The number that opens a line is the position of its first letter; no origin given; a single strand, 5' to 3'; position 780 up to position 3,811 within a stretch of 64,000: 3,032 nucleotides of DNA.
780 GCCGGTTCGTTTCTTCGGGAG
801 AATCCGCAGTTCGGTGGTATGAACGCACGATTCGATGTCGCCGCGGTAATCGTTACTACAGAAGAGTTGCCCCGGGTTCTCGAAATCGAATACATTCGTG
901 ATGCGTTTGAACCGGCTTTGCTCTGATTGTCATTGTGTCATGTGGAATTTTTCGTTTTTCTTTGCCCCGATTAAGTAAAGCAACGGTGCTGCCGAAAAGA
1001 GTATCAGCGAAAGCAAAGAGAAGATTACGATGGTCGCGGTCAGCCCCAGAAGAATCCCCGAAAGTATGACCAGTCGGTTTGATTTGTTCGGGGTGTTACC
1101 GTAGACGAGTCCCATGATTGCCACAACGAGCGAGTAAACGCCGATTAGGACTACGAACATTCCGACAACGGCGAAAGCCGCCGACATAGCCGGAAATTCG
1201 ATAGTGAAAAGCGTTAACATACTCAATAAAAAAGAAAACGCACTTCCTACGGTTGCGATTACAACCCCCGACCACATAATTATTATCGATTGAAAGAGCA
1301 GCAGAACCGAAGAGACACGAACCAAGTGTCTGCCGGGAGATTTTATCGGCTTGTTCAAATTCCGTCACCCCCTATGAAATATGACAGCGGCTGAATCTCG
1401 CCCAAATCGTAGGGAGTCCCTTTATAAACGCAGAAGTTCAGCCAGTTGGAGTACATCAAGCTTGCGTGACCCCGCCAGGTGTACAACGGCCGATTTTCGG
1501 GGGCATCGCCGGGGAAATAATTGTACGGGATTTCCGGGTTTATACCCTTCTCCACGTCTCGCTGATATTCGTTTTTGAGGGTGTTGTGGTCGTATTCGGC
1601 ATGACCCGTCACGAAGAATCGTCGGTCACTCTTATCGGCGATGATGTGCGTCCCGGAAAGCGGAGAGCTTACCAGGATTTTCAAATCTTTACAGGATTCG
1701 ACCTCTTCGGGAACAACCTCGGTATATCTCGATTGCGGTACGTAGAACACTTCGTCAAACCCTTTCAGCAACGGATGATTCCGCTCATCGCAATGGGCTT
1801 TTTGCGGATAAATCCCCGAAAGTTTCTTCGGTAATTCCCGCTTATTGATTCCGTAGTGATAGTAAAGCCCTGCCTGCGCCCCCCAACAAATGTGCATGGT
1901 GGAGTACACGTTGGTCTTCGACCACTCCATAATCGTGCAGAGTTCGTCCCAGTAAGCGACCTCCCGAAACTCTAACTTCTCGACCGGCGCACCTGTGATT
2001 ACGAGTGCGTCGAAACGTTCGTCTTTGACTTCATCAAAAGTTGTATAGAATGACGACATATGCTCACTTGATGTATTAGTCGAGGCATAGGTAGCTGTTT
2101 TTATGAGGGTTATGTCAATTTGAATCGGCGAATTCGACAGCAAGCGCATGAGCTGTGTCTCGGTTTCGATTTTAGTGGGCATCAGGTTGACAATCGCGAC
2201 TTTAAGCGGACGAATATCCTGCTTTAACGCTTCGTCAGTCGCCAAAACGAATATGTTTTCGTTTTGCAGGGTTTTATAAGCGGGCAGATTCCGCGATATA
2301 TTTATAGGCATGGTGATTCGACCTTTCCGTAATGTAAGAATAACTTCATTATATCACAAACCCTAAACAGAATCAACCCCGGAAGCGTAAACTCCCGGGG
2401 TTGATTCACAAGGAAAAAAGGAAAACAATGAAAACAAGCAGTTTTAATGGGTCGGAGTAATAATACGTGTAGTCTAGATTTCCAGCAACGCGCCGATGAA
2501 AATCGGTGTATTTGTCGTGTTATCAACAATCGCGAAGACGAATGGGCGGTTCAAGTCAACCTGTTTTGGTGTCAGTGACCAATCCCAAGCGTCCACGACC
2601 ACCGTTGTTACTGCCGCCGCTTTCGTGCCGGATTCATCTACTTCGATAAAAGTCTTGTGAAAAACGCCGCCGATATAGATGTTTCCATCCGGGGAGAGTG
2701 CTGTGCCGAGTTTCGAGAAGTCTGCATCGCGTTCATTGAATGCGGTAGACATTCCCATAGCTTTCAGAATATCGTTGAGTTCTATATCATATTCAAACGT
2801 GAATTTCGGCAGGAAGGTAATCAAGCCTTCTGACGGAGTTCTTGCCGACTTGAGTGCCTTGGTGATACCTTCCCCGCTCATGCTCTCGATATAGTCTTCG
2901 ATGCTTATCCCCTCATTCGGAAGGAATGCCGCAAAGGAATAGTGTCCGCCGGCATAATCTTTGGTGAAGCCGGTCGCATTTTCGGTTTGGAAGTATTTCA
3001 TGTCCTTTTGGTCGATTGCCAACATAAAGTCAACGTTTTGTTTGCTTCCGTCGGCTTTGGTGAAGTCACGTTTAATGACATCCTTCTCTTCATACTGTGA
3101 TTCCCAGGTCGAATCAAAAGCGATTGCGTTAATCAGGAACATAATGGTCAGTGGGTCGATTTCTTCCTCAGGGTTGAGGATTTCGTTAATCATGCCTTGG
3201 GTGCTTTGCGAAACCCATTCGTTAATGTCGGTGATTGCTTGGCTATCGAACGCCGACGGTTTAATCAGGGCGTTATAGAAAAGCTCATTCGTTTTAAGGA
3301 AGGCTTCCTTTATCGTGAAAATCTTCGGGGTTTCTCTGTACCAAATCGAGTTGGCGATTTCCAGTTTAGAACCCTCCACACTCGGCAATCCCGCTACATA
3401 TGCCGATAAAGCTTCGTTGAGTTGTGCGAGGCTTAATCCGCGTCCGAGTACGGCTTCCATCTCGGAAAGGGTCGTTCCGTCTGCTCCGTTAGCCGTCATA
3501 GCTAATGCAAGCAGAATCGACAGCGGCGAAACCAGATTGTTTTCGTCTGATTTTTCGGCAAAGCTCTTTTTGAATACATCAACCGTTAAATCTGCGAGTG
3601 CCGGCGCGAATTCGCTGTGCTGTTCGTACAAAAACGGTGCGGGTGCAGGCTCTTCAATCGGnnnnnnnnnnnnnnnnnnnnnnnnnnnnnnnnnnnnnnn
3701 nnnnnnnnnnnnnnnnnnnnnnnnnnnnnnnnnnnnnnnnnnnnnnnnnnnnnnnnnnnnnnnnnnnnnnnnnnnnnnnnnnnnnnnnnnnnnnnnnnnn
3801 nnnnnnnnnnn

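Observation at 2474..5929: Dockerin / beta-propeller / serpin triple fusion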

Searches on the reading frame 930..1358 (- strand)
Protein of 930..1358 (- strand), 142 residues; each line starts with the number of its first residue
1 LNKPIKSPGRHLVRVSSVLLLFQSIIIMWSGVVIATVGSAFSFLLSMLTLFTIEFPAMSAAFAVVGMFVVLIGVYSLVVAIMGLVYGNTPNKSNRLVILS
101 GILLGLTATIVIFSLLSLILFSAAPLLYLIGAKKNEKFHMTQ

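Call 15: search_protein_families(library=pfam, proteins=[window:930-1358:-], max_evalue=0.1)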
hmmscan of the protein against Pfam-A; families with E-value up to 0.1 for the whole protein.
window:930-1358:- (142 aa): 2 families
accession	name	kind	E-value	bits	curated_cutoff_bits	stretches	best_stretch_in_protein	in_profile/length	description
PF06287.16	DUF1039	-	0.037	14.8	25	1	75-126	13-60/65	Protein of unknown function (DUF1039)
PF06749.17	DUF1218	-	0.099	13.5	25.3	1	107-139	32-64/95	Protein of unknown function (DUF1218)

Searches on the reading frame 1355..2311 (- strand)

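Call 15: search_protein_families(library=pfam, proteins=[window:1355-2311:-], max_evalue=0.1)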
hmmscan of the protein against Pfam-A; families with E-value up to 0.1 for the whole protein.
window:1355-2311:- (318 aa): 1 family
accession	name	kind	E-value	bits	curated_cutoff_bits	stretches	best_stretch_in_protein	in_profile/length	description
PF04204.22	HTS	-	1e-132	442.1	27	1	2-301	1-298/298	Homoserine O-succinyltransferase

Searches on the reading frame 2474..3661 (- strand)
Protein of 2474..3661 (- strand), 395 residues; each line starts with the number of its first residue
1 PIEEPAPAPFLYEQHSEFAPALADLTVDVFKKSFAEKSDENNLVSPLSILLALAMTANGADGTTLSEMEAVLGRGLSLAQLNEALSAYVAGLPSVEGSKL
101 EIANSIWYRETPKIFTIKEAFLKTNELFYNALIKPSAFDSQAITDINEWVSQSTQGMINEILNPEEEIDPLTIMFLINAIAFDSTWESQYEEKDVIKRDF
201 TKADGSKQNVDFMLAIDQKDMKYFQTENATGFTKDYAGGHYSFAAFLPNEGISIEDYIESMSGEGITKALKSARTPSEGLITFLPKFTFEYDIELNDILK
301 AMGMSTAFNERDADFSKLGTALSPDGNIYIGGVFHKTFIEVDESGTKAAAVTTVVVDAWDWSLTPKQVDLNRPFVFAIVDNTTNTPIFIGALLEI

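Call 11: find_homologous_proteins(query=window:2474-3661:-, max_evalue=1e-20)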
Query window:2474-3661:- (395 aa): 3987 proteins with E <= 1e-20 among 8000 candidates; the best 120 are listed.
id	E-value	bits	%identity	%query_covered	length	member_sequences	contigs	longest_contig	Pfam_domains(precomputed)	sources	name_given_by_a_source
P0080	7.4e-128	445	57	98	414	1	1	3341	PF00079.26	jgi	jgi:serpin B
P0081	9.3e-127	442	58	97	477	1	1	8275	PF00079.26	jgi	jgi:serpin B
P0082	5.6e-126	439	56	98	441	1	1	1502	PF00079.26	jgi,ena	-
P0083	1.2e-125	438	56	96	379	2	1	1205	PF00079.26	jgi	jgi:serpin B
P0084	1.2e-125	438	57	100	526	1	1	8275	PF00079.26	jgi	jgi:serpin B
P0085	1.5e-121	425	57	98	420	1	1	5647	PF00079.26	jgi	-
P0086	4.6e-118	413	55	100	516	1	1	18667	PF00079.26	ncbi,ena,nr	ncbi:MAG: serpin family protein [Oscillospiraceae bacterium]|nr:serpin family protein [Oscillospirac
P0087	3.7e-117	410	56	97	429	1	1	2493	PF00079.26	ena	-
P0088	2.1e-116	408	53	96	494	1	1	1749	PF00079.26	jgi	-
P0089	8.0e-115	402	52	100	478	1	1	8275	PF00079.26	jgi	jgi:serpin B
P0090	2.8e-112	394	53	98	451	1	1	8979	PF00079.26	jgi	jgi:serpin B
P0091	3.5e-111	390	52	98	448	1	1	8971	PF00079.26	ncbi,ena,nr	ncbi:MAG: serine protease [Oscillospiraceae bacterium]|nr:serine protease [Oscillospiraceae bacteriu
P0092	3.9e-110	387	51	100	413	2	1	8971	PF00079.26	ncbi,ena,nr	ncbi:MAG: serpin family protein [Oscillospiraceae bacterium]|nr:serpin family protein [Oscillospirac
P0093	7.2e-110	386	52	98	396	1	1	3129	PF00079.26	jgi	jgi:serpin B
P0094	1.9e-109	385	51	97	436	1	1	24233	PF00079.26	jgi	-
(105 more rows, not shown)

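Call 17: search_protein_families(library=pfam, proteins=[P0084, P0086], max_evalue=0.1)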
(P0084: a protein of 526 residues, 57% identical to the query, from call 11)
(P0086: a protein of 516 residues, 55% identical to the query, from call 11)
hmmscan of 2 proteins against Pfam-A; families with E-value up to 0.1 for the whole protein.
P0084 (526 aa): 1 family
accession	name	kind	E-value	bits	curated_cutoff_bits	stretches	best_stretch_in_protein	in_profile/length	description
PF00079.25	Serpin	-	8e-88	295.6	27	1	165-523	3-369/370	Serpin (serine protease inhibitor)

P0086 (516 aa): 1 family
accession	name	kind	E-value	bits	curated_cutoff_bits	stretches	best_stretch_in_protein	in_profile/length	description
PF00079.25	Serpin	-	6.6e-83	279.4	27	1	150-512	2-368/370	Serpin (serine protease inhibitor)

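Call 35: find_encoding_contigs(protein=P0081, flank=10000, max_places=2)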
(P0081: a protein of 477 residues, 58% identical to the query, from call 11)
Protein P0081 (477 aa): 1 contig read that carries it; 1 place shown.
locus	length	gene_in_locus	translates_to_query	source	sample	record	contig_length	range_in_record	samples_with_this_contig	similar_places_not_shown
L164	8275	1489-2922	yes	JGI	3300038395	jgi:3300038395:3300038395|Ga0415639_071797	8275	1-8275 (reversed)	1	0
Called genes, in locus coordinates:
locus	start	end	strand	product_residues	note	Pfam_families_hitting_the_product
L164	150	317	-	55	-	-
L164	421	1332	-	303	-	PF00291:PALP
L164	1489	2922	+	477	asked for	PF00079:Serpin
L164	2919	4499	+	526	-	PF00079:Serpin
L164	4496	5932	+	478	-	PF00079:Serpin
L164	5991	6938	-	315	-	PF20030:bpMoxR, PF07726:AAA_3, PF07728:AAA_5, PF17863:AAA_lid_2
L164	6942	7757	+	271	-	PF02535:Zip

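Call 37: find_encoding_contigs(protein=P0086, flank=10000, max_places=2)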
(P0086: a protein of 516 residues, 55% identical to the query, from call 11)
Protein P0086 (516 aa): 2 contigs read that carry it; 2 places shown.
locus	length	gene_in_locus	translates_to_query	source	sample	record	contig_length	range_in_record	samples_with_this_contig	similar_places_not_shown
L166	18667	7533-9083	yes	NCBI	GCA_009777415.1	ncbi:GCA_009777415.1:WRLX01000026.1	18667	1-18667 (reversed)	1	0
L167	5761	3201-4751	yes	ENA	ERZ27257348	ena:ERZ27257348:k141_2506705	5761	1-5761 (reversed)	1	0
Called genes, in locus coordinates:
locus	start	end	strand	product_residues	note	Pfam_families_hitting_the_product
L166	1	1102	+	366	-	PF12897:Asp_aminotransf, PF00155:Aminotran_1_2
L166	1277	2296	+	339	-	PF02912:Phe_tRNA-synt_N, PF01409:tRNA-synt_2d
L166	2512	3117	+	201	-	PF05685:Uma2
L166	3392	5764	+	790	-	PF01588:tRNA_bind, PF03483:B3_4, PF03484:B5, PF17759:tRNA_synthFbeta, PF03147:FDX-ACB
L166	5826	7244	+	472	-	-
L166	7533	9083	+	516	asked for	PF00079:Serpin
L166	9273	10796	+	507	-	-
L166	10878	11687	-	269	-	PF13306:LRR_5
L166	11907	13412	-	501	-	PF02618:YceG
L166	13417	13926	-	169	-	PF01812:5-FTHF_cyc-lig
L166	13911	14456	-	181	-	PF01965:DJ-1_PfpI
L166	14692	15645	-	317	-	PF09924:LPG_synthase_C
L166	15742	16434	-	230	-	PF01712:dNK (faint), PF02223:Thymidylate_kin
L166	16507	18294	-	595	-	PF00664:ABC_membrane, PF00005:ABC_tran, PF02463:SMC_N (faint)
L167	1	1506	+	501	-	?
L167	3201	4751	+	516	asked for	PF00079:Serpin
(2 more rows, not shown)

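Call 85: search_protein_families(library=pfam, proteins=[L166:5826-7244:+, L166:9273-10796:+], max_evalue=0.01)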
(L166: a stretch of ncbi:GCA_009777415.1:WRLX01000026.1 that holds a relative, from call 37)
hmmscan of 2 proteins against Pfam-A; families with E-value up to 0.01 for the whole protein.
L166:5826-7244:+ (472 aa): 0 families

L166:9273-10796:+ (507 aa): 0 families
